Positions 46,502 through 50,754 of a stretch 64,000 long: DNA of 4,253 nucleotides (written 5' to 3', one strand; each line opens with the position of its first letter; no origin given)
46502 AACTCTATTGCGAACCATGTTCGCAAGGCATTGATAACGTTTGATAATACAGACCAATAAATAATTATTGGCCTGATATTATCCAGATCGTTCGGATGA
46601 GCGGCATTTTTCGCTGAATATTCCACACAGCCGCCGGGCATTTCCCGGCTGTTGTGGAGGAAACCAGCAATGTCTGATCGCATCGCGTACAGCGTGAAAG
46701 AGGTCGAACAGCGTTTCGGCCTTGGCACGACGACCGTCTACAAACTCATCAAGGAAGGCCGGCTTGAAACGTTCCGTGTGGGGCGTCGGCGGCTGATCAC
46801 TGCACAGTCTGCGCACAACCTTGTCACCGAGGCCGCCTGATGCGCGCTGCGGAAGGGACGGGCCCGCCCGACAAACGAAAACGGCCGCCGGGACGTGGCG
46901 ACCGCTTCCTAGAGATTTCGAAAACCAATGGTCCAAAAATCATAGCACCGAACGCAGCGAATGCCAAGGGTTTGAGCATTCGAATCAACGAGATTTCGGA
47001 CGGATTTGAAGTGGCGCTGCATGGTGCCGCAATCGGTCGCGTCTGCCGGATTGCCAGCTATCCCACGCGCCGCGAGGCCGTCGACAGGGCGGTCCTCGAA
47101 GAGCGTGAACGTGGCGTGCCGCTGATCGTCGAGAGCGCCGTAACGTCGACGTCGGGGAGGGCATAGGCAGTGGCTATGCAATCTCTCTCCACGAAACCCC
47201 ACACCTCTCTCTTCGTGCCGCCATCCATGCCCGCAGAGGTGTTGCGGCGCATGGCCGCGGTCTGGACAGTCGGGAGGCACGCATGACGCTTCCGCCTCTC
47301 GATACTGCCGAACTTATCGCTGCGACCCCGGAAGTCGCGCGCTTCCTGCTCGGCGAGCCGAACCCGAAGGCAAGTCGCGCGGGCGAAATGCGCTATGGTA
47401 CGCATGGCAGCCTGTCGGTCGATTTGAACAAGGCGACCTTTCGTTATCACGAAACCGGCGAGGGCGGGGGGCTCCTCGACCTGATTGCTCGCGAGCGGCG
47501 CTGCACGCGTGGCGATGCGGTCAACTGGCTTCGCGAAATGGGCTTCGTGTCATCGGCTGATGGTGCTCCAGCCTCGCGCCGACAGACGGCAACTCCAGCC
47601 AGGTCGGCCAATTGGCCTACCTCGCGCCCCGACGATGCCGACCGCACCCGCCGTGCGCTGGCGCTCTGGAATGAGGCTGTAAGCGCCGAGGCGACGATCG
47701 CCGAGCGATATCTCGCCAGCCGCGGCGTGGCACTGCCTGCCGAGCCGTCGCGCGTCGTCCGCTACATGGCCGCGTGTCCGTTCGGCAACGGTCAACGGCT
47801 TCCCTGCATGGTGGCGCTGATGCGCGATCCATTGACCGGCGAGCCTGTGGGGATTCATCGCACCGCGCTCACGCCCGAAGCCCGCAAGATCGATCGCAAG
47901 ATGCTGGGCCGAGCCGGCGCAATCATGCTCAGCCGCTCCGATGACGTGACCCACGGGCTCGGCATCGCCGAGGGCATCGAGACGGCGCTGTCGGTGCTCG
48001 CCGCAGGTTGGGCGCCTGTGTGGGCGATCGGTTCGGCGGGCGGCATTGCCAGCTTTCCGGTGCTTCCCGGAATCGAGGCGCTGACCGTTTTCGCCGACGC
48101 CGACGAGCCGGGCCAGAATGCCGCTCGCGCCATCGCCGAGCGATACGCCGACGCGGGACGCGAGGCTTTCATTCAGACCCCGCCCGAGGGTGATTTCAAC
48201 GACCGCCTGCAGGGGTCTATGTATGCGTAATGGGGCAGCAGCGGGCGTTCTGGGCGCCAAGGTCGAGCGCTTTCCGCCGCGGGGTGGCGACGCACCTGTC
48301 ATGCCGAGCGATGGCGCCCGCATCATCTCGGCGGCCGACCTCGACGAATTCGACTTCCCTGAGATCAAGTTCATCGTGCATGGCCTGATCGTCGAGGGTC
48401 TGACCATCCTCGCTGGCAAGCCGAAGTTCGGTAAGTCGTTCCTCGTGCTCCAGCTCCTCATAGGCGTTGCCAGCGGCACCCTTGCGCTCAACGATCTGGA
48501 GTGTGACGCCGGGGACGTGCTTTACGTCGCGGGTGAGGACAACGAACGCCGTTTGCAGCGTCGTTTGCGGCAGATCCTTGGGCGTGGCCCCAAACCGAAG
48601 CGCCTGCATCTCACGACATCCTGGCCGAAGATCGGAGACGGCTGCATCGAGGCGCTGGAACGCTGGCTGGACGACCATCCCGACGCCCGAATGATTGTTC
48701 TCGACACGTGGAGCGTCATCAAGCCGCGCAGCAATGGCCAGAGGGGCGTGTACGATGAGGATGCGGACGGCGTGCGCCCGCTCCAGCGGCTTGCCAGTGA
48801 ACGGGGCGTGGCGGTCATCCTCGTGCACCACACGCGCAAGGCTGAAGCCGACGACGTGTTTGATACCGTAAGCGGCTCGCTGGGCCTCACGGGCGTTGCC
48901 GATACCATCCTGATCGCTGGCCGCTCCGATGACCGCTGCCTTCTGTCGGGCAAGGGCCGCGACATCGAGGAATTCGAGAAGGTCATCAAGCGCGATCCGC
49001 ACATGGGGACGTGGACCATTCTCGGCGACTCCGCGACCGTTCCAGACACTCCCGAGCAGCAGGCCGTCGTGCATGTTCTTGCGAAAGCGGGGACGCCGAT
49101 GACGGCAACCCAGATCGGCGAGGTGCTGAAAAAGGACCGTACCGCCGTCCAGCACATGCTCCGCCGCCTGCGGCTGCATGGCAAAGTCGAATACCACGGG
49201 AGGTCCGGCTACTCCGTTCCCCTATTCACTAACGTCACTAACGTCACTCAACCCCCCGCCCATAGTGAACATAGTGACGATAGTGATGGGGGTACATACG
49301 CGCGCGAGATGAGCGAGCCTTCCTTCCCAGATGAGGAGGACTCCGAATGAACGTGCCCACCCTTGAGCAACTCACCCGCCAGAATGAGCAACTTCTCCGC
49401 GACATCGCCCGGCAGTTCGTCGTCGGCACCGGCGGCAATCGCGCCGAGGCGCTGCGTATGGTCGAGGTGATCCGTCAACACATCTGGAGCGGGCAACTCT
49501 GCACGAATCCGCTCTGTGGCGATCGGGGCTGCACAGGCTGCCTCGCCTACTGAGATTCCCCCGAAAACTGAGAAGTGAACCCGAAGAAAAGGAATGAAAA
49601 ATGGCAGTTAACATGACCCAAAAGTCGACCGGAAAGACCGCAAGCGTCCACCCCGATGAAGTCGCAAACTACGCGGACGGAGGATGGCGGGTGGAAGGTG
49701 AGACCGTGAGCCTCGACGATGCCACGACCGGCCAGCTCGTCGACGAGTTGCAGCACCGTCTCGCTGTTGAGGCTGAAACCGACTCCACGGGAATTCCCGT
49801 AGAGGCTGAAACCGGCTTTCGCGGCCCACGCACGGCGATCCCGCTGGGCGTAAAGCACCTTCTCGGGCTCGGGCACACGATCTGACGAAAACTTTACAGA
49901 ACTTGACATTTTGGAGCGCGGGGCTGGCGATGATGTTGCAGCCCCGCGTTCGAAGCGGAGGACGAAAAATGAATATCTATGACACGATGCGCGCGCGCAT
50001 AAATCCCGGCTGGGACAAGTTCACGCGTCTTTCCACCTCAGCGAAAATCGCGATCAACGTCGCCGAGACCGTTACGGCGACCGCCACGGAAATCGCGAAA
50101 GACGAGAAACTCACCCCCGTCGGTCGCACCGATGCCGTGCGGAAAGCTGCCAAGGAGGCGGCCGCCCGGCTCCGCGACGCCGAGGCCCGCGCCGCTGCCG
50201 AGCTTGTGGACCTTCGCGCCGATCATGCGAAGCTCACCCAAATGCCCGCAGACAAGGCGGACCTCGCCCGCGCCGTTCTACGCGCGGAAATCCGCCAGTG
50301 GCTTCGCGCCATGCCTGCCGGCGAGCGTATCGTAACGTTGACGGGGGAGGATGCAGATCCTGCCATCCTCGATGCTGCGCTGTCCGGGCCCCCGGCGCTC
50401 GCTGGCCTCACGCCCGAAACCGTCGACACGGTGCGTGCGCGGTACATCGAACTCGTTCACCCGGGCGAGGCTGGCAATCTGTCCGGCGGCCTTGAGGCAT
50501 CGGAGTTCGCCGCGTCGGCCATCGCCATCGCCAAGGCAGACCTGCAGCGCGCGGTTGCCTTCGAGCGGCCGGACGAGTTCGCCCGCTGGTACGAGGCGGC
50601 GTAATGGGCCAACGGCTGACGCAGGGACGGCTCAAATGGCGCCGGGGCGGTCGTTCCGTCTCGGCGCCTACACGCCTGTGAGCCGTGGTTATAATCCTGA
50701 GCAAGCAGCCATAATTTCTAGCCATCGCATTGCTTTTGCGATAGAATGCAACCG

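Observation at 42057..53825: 11.8 kb tRNA-Gln island with a phage-satellite-like layout in a high-GC alphaproteobacterium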

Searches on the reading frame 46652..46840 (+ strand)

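Call 7: search_protein_families(library=pfam, max_evalue=0.01, proteins=[window:46652-46840:+])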
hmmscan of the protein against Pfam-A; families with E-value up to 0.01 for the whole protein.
window:46652-46840:+ (62 aa): 2 families
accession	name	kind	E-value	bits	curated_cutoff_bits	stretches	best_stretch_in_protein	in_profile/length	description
PF12728.13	HTH_17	-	5.4e-09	36.6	27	1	13-51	2-40/51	Helix-turn-helix domain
PF13338.12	AbiEi_4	-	0.0081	16.7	25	0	15-40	16-40/49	Transcriptional regulator, AbiEi antitoxin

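Call 9: search_protein_families(library=phrogs, max_evalue=0.01, proteins=[window:46652-46840:+])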
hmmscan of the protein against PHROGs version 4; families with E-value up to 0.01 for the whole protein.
window:46652-46840:+ (62 aa): 2 families
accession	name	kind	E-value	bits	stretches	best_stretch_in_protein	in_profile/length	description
phrog_66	-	integration and excision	2.3e-05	25.2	1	5-49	86-131/412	excisionase and transcriptional regulator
phrog_6401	-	DNA, RNA and nucleotide metabolism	0.00053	20.8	1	13-59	10-57/64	DNA binding protein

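Call 65: search_protein_families(library=ncbifam, max_evalue=0.01, proteins=[window:46652-46840:+])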
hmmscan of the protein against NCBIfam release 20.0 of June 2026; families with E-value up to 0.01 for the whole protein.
window:46652-46840:+ (62 aa): 3 families
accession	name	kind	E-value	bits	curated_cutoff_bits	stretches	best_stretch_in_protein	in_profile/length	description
TIGR01764.1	excise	domain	7e-09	35.9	28.8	1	13-52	2-41/49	excisionase family DNA-binding protein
NF047737.1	antiphage_MADS1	equivalog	0.0048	17.1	80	1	14-45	5-36/49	methylation-associated defense system helix-turn-helix domain-containing protein MAD1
NF038291.1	rep_pAB02_ORF2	subfamily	0.0058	17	85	1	13-38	3-28/172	plasmid replication DNA-binding protein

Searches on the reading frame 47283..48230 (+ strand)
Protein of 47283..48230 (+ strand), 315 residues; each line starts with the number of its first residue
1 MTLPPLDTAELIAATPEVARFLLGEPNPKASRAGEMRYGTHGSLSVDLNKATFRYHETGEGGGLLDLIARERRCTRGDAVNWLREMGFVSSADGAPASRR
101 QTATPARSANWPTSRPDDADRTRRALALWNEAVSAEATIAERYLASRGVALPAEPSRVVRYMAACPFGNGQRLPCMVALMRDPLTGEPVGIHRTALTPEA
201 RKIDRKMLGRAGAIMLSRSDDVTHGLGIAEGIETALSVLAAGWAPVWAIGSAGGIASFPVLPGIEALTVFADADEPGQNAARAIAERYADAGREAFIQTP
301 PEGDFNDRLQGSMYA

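Call 8: search_protein_families(library=pfam, max_evalue=0.01, proteins=[window:47283-48230:+])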
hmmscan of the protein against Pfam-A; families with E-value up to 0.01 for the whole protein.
window:47283-48230:+ (315 aa): 3 families
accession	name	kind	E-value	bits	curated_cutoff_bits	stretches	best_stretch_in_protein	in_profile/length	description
PF23639.1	DUF7146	-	1e-19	71.3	27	1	120-210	2-97/105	Domain of unknown function (DUF7146)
PF13362.12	Toprim_3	-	4.1e-17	62.9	27.2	1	226-310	2-90/95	Toprim domain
PF13155.12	Toprim_2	-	0.00028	21.7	22.1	1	260-308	37-87/88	Toprim-like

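Call 10: search_protein_families(library=phrogs, max_evalue=0.01, proteins=[window:47283-48230:+])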
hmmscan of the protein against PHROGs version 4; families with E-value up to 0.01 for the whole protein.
window:47283-48230:+ (315 aa): 3 families
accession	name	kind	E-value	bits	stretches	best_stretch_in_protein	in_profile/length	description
phrog_510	-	DNA, RNA and nucleotide metabolism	1.3e-34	121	1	43-310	56-346/667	DNA primase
phrog_47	-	DNA, RNA and nucleotide metabolism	0.0063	16.1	0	233-307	239-320/947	DNA primase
phrog_5629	-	DNA, RNA and nucleotide metabolism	0.007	15.4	1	51-112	56-117/930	DNA primase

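Call 65: search_protein_families(library=ncbifam, max_evalue=0.01, proteins=[window:47283-48230:+])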
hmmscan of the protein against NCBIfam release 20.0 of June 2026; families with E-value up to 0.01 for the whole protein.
window:47283-48230:+ (315 aa): 1 family
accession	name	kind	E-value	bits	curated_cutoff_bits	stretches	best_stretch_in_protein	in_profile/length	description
TIGR02760.1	TraI_TIGR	equivalog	3.9e-15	54.4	929.85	1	10-240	1560-1793/1960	conjugative transfer relaxase/helicase TraI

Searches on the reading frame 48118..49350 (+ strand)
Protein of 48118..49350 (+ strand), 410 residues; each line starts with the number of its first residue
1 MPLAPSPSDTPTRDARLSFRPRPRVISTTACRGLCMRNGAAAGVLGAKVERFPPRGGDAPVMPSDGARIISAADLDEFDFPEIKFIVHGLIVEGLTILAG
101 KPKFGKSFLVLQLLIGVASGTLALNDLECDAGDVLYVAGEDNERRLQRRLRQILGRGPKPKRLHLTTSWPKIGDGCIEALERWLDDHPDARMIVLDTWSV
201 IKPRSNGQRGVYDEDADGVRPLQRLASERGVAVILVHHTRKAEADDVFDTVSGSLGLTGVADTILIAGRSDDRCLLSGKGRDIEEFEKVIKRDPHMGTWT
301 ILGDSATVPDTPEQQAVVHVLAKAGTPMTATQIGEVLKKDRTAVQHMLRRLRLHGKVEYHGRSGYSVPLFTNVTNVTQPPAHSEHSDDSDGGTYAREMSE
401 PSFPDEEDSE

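Call 8: search_protein_families(library=pfam, max_evalue=0.01, proteins=[window:48118-49350:+])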
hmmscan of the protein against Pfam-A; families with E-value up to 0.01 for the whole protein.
window:48118-49350:+ (410 aa): 3 families
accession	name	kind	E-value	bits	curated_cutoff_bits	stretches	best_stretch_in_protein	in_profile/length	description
PF13481.12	AAA_25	-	1.7e-30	106.6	27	1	74-243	13-194/195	AAA domain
PF12802.13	MarR_2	-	0.0068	17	27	0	312-358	5-51/61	MarR family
PF01978.25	TrmB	-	0.01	16.1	25.6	0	326-359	21-54/68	Sugar-specific transcriptional regulator TrmB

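Call 10: search_protein_families(library=phrogs, max_evalue=0.01, proteins=[window:48118-49350:+])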
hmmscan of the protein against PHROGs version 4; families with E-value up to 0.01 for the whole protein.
window:48118-49350:+ (410 aa): 12 families
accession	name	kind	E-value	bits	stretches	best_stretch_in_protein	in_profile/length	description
phrog_3123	-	unknown function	2.5e-17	63.7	1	77-266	324-535/583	-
phrog_906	-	DNA, RNA and nucleotide metabolism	1.2e-13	51.8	1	78-267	511-696/872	DNA polymerase/primase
phrog_6357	-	unknown function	1.6e-10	41.8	1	82-285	19-210/321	-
phrog_239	-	DNA, RNA and nucleotide metabolism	1.8e-09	38.1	1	80-272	345-558/801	DNA primase/helicase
phrog_6012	-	DNA, RNA and nucleotide metabolism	6.7e-09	36.5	1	96-338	151-390/447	DNA helicase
phrog_2597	-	DNA, RNA and nucleotide metabolism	1e-08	35.2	1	96-242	370-517/747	DNA primase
phrog_19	-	DNA, RNA and nucleotide metabolism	8.6e-07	29.2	1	78-272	337-542/621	DnaB-like replicative helicase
phrog_2850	-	unknown function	2.8e-06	27.5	0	83-143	147-207/465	-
phrog_1284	-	unknown function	1.7e-05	25.4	1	84-245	25-190/306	-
phrog_243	-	DNA, RNA and nucleotide metabolism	8e-05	22.7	0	171-266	127-221/273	DnaB-like replicative helicase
phrog_1123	-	unknown function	0.001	19.9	1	313-365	32-84/112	-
phrog_13004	-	unknown function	0.001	18.9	1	91-153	131-193/363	-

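Call 65: search_protein_families(library=ncbifam, max_evalue=0.01, proteins=[window:48223-49350:+])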
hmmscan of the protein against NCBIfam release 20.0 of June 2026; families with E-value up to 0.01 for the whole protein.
window:48223-49350:+ (375 aa): 4 families
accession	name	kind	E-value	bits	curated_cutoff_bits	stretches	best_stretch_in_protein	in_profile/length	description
TIGR03208.1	cyc_hxne_CoA_lg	equivalog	0.00026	19.9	792.3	1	203-319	409-520/538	cyclohexanecarboxylate-CoA ligase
TIGR00416.1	sms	equivalog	0.00063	18.6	403.05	1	45-206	80-223/454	DNA repair protein RadA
NF009190.0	PRK12538.1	equivalog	0.0019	17.9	303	0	274-317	170-212/233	RNA polymerase sigma factor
TIGR00122.1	birA_repr_reg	equivalog_domain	0.0067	16.3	70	0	289-334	10-55/69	biotin operon repressor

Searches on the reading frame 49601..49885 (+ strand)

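Call 8: search_protein_families(library=pfam, max_evalue=0.01, proteins=[window:49601-49885:+])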
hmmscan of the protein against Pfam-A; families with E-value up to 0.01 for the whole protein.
window:49601-49885:+ (94 aa): 0 families

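Call 10: search_protein_families(library=phrogs, max_evalue=0.01, proteins=[window:49601-49885:+])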
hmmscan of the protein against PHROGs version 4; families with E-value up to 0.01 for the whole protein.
window:49601-49885:+ (94 aa): 1 family
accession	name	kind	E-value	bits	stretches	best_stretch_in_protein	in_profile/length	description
phrog_1514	-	unknown function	0.00087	20.3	1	11-32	36-57/58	-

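Call 64: search_protein_families(library=padloc, max_evalue=0.01, proteins=[window:49601-49885:+])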
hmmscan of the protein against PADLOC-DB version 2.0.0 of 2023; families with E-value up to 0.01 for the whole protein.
window:49601-49885:+ (94 aa): 0 families

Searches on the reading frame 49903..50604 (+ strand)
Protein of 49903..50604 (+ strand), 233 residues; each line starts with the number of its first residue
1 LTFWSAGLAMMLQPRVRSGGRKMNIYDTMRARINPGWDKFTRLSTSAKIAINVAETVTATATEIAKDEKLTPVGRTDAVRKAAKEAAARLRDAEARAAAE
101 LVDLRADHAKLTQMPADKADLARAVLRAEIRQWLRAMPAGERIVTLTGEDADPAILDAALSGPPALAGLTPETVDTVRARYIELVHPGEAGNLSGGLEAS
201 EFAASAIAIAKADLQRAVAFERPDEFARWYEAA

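Call 8: search_protein_families(library=pfam, max_evalue=0.01, proteins=[window:49903-50604:+])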
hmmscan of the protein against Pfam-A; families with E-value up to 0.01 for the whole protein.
window:49903-50604:+ (233 aa): 0 families

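Call 10: search_protein_families(library=phrogs, max_evalue=0.01, proteins=[window:49903-50604:+])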
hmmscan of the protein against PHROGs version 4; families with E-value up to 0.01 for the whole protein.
window:49903-50604:+ (233 aa): 0 families

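Call 41: search_solved_structures(query=window:49903-50604:+, max_evalue=1)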
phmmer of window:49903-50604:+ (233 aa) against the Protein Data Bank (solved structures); distinct sequences matched with E-value up to 1: 0.

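Call 59: find_homologous_proteins(query=window:49969-50604:+)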
Query window:49969-50604:+ (211 aa): 6 proteins with E <= 0.001 among 6518 candidates.
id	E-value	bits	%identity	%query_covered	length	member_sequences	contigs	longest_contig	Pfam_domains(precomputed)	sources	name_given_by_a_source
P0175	1.4e-124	431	100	100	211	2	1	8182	-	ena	-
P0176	2.4e-114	398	91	100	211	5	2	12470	-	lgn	-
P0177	2.4e-112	391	90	100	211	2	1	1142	-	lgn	-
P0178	9.1e-98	344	81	100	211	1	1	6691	-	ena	-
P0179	6.3e-8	51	37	67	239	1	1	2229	-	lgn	-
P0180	1.1e-7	50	41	68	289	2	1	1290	-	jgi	jgi:hypothetical protein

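Call 60: find_encoding_contigs(protein=P0175, flank=10000, max_places=3)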
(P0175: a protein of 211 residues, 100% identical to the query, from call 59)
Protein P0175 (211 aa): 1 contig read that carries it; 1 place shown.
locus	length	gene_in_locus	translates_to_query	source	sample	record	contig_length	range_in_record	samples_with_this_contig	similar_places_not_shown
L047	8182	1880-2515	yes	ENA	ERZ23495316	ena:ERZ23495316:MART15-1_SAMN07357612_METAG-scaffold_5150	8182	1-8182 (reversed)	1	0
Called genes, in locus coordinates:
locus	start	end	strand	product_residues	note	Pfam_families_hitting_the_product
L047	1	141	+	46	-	?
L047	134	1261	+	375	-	PF13481:AAA_25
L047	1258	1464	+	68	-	-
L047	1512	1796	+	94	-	-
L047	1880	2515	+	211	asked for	-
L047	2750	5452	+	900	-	PF06791:TMP_2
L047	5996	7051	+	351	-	PF02541:Ppx-GppA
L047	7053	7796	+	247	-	PF01728:FtsJ, PF13489:Methyltransf_23 (faint)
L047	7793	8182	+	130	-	?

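Call 61: find_encoding_contigs(protein=P0178, flank=10000, max_places=3)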
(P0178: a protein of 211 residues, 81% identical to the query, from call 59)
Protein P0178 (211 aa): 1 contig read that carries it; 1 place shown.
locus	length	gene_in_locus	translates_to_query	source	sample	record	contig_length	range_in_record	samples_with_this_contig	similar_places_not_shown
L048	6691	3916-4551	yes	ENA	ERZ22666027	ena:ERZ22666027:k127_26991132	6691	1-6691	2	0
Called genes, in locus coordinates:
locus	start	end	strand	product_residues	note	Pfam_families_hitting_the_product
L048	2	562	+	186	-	?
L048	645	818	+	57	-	PF12728:HTH_17 (weak)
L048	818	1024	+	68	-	-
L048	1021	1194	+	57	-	-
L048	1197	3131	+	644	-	PF13481:AAA_25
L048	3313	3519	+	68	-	-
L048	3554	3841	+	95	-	-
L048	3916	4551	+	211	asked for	-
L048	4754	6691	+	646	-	?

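Call 64: search_protein_families(library=padloc, max_evalue=0.01, proteins=[window:49903-50604:+])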
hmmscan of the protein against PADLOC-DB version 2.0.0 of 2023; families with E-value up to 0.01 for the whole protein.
window:49903-50604:+ (233 aa): 0 families

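Call 65: search_protein_families(library=ncbifam, max_evalue=0.01, proteins=[window:49903-50604:+])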
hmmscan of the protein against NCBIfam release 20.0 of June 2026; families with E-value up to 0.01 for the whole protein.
window:49903-50604:+ (233 aa): 0 families

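Call 96: predict_structure(alignment_id=A6)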
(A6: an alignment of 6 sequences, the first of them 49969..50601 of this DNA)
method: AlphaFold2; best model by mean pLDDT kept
length: 211 residues; sequences in the alignment: 6
mean_pLDDT: 71.1   pTM: 0.61
mean pLDDT of the five models: 71.1, 65.2, 64.2, 60.5, 53.7
residues with pLDDT >= 90: 1; 70-90: 139; 50-70: 49; < 50: 22
segments of 3 or more residues with pLDDT < 50: 3-13, 203-211
pLDDT, mean of each block of 10 residues (from residue 1): 45 57 74 72 77 73 71 78 75 57 80 87 83 84 79 83 72 70 72 60 46 37
secondary structure, 60 per line:
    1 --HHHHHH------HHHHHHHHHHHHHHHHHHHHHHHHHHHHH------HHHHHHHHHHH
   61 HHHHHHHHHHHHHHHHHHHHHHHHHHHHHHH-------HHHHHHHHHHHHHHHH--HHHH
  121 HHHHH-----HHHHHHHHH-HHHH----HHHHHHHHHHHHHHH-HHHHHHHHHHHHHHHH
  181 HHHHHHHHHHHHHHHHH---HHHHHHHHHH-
elements in order: H3-8 H15-43 H50-91 H99-114 H117-125 H131-139 H141-144 H149-163 H165-197 H201-210

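Call 98: fold_search(model_id=the predicted structure, library=pdb)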
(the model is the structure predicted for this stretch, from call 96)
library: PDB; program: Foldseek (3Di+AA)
matches with E <= 10: 407; with E <= 0.001: 0
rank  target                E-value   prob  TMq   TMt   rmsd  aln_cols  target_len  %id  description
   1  8gl3                  4.9e-02  0.85  0.28  0.30  22.1       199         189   18  De novo design of monomeric helical bundles for pH-controlled membrane lysis (released 2023-09-06)
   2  6h2e_P                8.3e-02  0.72  0.28  0.24  18.5       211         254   12  Structure of the soluble AhlC of the tripartite alpha-pore forming toxin, AHL, from Aeromonas hydrophila. (released 2019-07-10)
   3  6h2d_P                1.7e-01  0.69  0.27  0.27  16.0       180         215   12  Structure of the soluble AhlC of the tripartite alpha-pore forming toxin, AHL, from Aeromonas hydrophila. (released 2019-07-10)
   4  6r1j_D                1.7e-01  0.60  0.29  0.25  18.1       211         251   12  Structure of the soluble AhlC triple head mutant of the tripartite alpha-pore forming toxin, AHL, from Aeromonas hydro (released 2019-07-10)
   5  6r1j_J                1.8e-01  0.63  0.30  0.25  18.6       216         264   13  Structure of the soluble AhlC triple head mutant of the tripartite alpha-pore forming toxin, AHL, from Aeromonas hydro (released 2019-07-10)
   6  7a26_DDD              2.2e-01  0.35  0.26  0.19  14.0       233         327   14  Structure of soluble SmhA crystal form 1 of the tripartite alpha-pore forming toxin, Smh, from Serratia marcescens. (released 2021-03-31)
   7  6mrt_A                2.3e-01  0.66  0.31  0.23  22.4       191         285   10  12-meric ClyA pore complex (released 2019-05-15)
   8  8tn1_A                3.0e-01  0.44  0.25  0.33  19.3       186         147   15  De novo designed protein binds poly ADP ribose polymerase inhibitors (PARPi) - apo (released 2024-04-24)
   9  4k1p_H                3.3e-01  0.57  0.34  0.24  12.6       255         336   12  Structure of the NheA component of the Nhe toxin from Bacillus cereus (released 2013-09-18)
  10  6h2d_S                3.6e-01  0.47  0.27  0.26  17.9       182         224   13  Structure of the soluble AhlC of the tripartite alpha-pore forming toxin, AHL, from Aeromonas hydrophila. (released 2019-07-10)
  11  6h2e_Q                4.6e-01  0.35  0.26  0.22  16.7       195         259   11  Structure of the soluble AhlC of the tripartite alpha-pore forming toxin, AHL, from Aeromonas hydrophila. (released 2019-07-10)
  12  7x8v_A                4.6e-01  0.23  0.24  0.26  21.3       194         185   15  Cooperative regulation of PBI1 and MAPKs controls WRKY45 transcription factor in rice immunity (released 2022-04-06)
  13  4k1p_B                5.1e-01  0.35  0.29  0.20  12.9       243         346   11  Structure of the NheA component of the Nhe toxin from Bacillus cereus (released 2013-09-18)
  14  5m4y_A                5.3e-01  0.30  0.23  0.27  20.3       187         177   12  Crystal structure of the Sec3/Sso2 complex at 2.20 angstrom resolution (released 2017-02-08)
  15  4k1p_A                5.6e-01  0.51  0.35  0.24  13.1       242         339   11  Structure of the NheA component of the Nhe toxin from Bacillus cereus (released 2013-09-18)
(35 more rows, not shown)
